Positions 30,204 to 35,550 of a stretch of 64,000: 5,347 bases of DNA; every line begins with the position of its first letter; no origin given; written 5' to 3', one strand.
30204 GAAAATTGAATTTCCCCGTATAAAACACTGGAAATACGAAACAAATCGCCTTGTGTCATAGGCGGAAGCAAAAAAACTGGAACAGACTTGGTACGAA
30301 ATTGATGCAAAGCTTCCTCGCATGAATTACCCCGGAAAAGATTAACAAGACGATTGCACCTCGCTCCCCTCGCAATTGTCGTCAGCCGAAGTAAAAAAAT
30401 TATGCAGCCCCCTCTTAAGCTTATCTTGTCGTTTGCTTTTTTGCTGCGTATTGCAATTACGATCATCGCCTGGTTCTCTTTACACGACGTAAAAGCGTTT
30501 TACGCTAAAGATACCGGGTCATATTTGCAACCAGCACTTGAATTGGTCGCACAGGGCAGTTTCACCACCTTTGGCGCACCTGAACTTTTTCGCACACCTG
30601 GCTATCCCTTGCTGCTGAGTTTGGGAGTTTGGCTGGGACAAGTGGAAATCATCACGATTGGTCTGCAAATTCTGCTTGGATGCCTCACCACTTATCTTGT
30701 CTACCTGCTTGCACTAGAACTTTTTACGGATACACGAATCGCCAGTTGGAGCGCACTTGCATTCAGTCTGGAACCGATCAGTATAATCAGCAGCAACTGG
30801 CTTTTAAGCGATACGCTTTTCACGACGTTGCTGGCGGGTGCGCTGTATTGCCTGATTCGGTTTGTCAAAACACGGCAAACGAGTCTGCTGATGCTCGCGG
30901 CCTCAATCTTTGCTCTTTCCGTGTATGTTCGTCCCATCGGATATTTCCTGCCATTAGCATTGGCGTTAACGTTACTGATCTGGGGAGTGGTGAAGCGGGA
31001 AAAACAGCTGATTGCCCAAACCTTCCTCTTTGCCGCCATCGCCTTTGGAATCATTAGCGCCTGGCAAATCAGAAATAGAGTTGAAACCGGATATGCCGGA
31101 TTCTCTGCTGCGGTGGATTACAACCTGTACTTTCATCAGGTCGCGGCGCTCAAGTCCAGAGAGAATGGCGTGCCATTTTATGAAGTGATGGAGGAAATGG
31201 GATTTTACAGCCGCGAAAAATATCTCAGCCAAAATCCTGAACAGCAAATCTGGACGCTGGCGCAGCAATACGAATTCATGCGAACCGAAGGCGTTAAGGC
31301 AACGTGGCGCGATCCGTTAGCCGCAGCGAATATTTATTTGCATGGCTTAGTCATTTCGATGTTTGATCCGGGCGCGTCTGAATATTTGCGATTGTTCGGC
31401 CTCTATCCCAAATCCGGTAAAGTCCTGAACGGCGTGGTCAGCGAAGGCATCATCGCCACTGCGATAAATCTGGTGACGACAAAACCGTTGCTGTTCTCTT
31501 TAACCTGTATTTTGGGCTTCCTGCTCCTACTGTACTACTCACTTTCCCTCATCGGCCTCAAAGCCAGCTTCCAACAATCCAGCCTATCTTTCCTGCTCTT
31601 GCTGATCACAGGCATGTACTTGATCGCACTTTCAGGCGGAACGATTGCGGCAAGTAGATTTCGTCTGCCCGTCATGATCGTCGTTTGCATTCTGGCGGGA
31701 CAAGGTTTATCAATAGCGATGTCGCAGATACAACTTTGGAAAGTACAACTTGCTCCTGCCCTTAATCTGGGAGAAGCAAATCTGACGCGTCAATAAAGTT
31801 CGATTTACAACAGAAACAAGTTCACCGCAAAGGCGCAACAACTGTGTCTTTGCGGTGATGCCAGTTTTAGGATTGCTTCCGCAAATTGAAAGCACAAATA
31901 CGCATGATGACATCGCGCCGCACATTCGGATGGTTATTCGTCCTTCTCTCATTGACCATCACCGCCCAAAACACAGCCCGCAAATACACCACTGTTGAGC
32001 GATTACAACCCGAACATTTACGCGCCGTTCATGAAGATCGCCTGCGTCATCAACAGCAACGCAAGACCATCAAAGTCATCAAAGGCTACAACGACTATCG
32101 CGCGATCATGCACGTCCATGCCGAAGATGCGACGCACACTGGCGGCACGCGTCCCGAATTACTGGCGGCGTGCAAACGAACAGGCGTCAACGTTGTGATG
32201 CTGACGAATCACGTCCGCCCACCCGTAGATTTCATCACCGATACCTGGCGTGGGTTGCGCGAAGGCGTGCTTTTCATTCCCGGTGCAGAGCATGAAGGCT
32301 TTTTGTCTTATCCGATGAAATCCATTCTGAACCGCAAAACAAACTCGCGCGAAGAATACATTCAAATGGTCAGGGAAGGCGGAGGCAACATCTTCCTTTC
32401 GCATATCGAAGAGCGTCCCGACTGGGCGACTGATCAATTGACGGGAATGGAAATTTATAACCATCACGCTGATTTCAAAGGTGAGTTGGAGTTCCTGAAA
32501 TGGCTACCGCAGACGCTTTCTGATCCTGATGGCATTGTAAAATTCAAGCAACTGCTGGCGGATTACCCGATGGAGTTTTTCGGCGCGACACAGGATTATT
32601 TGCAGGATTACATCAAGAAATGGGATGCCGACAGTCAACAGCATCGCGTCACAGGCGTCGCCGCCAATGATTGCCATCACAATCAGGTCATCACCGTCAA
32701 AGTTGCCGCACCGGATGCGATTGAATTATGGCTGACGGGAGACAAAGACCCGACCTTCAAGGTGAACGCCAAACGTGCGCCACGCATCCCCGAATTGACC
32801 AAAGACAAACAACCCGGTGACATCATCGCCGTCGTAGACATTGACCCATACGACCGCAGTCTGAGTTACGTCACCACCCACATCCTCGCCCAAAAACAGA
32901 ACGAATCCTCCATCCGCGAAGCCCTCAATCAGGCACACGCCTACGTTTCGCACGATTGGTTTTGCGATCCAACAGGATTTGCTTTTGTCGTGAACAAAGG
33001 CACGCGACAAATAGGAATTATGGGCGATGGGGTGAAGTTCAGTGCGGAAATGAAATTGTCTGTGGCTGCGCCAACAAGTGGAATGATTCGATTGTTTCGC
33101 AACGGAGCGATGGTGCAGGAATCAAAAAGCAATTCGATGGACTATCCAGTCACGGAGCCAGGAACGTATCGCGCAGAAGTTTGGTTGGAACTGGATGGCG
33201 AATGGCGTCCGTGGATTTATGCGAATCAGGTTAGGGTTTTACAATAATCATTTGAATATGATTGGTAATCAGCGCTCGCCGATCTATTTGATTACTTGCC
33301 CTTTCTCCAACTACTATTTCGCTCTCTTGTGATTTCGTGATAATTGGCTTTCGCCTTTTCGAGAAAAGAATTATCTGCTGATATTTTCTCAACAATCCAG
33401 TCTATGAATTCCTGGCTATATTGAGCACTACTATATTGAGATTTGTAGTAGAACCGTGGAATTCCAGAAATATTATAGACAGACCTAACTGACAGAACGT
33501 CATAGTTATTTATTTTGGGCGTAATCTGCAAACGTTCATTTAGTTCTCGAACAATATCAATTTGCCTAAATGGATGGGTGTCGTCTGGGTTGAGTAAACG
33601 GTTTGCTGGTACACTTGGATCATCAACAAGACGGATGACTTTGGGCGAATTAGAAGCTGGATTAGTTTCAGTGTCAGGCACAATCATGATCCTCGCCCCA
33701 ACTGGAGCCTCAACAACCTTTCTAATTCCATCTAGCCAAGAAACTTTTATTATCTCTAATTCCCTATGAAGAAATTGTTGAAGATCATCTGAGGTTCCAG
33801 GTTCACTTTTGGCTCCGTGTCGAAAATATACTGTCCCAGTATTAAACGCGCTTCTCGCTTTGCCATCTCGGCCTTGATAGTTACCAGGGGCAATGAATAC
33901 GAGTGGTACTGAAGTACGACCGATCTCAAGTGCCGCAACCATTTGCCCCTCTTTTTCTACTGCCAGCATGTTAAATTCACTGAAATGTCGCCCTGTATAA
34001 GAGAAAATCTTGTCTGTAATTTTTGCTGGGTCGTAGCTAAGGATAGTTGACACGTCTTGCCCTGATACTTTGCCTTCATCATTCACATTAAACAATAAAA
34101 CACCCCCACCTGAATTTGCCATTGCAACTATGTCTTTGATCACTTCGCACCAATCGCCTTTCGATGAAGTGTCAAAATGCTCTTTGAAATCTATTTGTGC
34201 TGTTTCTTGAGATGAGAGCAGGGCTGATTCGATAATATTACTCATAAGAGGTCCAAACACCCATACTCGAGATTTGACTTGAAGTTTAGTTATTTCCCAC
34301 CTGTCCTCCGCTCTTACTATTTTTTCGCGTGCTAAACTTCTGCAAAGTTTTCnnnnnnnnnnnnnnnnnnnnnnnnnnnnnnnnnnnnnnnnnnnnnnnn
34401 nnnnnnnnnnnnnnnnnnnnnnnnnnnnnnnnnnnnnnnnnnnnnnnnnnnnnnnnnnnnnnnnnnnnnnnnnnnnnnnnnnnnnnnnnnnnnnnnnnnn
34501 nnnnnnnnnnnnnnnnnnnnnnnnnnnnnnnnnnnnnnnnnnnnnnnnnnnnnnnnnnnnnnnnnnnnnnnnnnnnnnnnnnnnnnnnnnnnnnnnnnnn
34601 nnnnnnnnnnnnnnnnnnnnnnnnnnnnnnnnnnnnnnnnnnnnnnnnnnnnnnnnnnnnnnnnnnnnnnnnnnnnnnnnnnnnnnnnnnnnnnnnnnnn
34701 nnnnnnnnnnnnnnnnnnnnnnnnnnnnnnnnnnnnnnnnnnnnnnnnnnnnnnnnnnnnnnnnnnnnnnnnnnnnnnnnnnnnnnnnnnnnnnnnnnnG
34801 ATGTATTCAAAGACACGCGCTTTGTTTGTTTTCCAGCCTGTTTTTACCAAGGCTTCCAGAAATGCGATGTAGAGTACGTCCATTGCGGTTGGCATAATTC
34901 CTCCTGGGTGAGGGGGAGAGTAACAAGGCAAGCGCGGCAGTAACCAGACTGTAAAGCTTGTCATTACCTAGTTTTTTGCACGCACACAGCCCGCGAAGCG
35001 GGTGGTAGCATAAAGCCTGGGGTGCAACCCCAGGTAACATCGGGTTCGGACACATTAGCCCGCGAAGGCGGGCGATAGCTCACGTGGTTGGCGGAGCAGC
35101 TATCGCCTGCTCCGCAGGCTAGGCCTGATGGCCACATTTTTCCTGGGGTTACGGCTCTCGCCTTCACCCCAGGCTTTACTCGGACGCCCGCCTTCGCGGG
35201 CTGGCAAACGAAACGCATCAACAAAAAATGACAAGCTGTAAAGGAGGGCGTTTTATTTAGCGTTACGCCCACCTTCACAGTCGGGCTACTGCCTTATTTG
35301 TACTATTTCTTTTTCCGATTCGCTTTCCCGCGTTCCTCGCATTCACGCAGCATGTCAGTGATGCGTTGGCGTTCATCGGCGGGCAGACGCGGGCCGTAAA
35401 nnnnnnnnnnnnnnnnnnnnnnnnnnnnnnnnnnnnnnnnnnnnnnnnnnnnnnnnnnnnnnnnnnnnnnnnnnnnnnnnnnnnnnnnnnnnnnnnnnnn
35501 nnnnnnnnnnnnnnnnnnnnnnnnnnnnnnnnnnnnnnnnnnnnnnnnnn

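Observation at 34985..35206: Symmetric array of GC-rich hairpins between the CHAP gene and the caspase-TPR gene.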

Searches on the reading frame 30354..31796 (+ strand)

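Call 12: search_protein_families(library=pfam, proteins=[window:30354-31796:+])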
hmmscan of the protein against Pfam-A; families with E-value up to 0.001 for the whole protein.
window:30354-31796:+ (480 aa): 2 families
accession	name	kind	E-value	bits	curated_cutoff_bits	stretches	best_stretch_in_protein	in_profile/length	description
PF13231.12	PMT_2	-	1.6e-09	38.6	26.1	1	81-234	3-154/160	Dolichyl-phosphate-mannose-protein mannosyltransferase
PF02366.24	PMT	-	1.7e-05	25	22.7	1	104-216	88-204/245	Dolichyl-phosphate-mannose-protein mannosyltransferase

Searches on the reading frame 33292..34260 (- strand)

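Call 12: search_protein_families(library=pfam, proteins=[window:33292-34260:-])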
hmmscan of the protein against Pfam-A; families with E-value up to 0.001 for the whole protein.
window:33292-34260:- (322 aa): 2 families
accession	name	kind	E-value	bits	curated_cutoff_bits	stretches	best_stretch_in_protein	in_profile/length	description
PF04326.19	SLFN_AlbA_2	-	1.3e-12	48.7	25.3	1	19-154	1-116/118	Schlafen, AlbA_2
PF18740.7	EC042_2821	-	4.5e-06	27.6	24.9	1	224-300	1-93/97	EC042_2821-like Restriction Endonuclease-like domain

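Call 88: search_protein_families(library=padloc, proteins=[window:33292-34260:-], max_evalue=0.001)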
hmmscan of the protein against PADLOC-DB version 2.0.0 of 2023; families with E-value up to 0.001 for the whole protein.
window:33292-34260:- (322 aa): 4 families
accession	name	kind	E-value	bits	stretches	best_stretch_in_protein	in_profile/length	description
PDLC04952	PDC-S19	-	1.4e-10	39.2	1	221-307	226-325/328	-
PDLC04953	PDC-S19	-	6e-09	33.8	1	221-313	243-329/333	-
PDLC04949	PDC-S19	-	2.4e-05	21.8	1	222-304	228-326/334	-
PDLC05032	PDC-S50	-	0.00073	16.8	0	7-67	6-66/387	-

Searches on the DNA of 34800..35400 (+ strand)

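Call 5: search_rna_families(source=window, start=34800, end=35400, threshold=evalue, max_evalue=10)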
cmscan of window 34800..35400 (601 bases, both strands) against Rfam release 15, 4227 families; matches with E-value up to 10: 5.
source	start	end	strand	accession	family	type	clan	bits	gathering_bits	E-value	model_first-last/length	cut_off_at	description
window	35056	35080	-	RF01356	CRISPR-DR28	Gene; CRISPR;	-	19.7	35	0.8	1-24/24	no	CRISPR RNA direct repeat element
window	35186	35201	+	RF01356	CRISPR-DR28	Gene; CRISPR;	-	16.3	35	5.4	7-22/24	no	CRISPR RNA direct repeat element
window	34988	35034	-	RF01687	Acido-Lenti-1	Gene; sRNA;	-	16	37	0.43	1-46/46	no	Acido-Lenti-1 RNA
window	35006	35039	+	RF02699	Avashort_thermometer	Cis-reg; thermoregulator;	-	15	88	4.1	1-59/59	no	Avashort 5' UTR thermometer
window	35137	35181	+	RF01390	isrG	Gene; sRNA;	-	8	100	9.2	1-279/279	no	isrG Hfq binding RNA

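Call 8: search_dna_similar(query=window:34900-35300:+, collection=ecoli_genomes, mode=distant, max_rows=20)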
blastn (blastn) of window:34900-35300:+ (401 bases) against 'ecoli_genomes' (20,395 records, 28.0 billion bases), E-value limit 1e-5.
No match.
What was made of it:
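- Tried and rejected: E. coli genomes gave no match (call 8).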

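Call 20: search_rna_families(source=window, start=34930, end=35300, threshold=evalue, max_evalue=10, show_alignments=4)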
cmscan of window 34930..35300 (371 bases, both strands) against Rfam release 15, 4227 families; matches with E-value up to 10: 6.
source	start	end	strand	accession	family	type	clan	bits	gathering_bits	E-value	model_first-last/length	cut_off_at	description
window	35056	35080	-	RF01356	CRISPR-DR28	Gene; CRISPR;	-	19.7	35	0.49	1-24/24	no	CRISPR RNA direct repeat element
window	35032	35211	-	RF01758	sucA-II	Cis-reg;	-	18.2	70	0.041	1-217/217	no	sucA-II RNA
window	35186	35201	+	RF01356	CRISPR-DR28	Gene; CRISPR;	-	16.3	35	3.3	7-22/24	no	CRISPR RNA direct repeat element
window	34988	35034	-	RF01687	Acido-Lenti-1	Gene; sRNA;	-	16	37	0.27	1-46/46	no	Acido-Lenti-1 RNA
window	35006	35039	+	RF02699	Avashort_thermometer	Cis-reg; thermoregulator;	-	15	88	2.5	1-59/59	no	Avashort 5' UTR thermometer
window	35057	35120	-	RF02691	BTH_s19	Gene; sRNA;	-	8.2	153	9.9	121-165/224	no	Burkholderia sRNA 19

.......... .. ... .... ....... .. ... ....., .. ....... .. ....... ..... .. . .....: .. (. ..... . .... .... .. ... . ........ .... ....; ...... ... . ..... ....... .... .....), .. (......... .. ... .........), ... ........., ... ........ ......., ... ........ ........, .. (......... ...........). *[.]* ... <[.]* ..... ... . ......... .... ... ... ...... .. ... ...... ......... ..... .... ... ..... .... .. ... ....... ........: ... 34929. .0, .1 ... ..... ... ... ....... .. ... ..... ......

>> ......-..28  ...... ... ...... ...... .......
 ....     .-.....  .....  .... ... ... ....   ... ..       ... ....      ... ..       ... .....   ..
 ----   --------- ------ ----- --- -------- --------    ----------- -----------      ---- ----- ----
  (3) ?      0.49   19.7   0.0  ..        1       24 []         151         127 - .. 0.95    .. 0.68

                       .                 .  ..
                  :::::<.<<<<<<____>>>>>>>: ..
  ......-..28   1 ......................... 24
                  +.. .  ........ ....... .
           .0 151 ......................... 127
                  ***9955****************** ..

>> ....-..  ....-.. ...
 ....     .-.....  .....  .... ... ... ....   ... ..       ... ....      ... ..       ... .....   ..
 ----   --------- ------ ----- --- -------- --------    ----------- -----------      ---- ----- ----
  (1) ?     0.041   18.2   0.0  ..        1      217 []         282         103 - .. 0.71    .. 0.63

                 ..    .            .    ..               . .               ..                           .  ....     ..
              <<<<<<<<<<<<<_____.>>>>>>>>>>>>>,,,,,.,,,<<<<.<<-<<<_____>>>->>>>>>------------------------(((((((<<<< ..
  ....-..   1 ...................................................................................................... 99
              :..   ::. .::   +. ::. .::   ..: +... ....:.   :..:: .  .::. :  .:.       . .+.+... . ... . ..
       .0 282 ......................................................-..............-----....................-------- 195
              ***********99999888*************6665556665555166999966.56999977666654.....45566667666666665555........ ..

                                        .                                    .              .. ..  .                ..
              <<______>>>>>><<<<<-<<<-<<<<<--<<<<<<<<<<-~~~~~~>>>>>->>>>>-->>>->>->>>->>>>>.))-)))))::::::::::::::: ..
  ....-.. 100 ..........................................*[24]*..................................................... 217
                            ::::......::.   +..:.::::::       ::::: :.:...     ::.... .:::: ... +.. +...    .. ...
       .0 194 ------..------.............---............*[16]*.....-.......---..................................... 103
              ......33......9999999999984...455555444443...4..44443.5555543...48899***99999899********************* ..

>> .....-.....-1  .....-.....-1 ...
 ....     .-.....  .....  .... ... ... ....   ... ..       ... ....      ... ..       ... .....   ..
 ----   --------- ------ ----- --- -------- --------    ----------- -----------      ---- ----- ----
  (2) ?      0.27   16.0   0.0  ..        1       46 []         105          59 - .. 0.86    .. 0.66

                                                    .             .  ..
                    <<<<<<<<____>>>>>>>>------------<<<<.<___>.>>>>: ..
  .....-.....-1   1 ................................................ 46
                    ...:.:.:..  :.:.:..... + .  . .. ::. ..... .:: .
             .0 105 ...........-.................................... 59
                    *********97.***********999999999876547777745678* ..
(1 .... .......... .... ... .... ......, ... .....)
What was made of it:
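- On Rfam RF01687 Acido-Lenti-1: The window unit 34988-35034 scores 16 bits and the second unit is not reported (calls 5, 20). The alignment covers the full model 1-46 (call 20).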
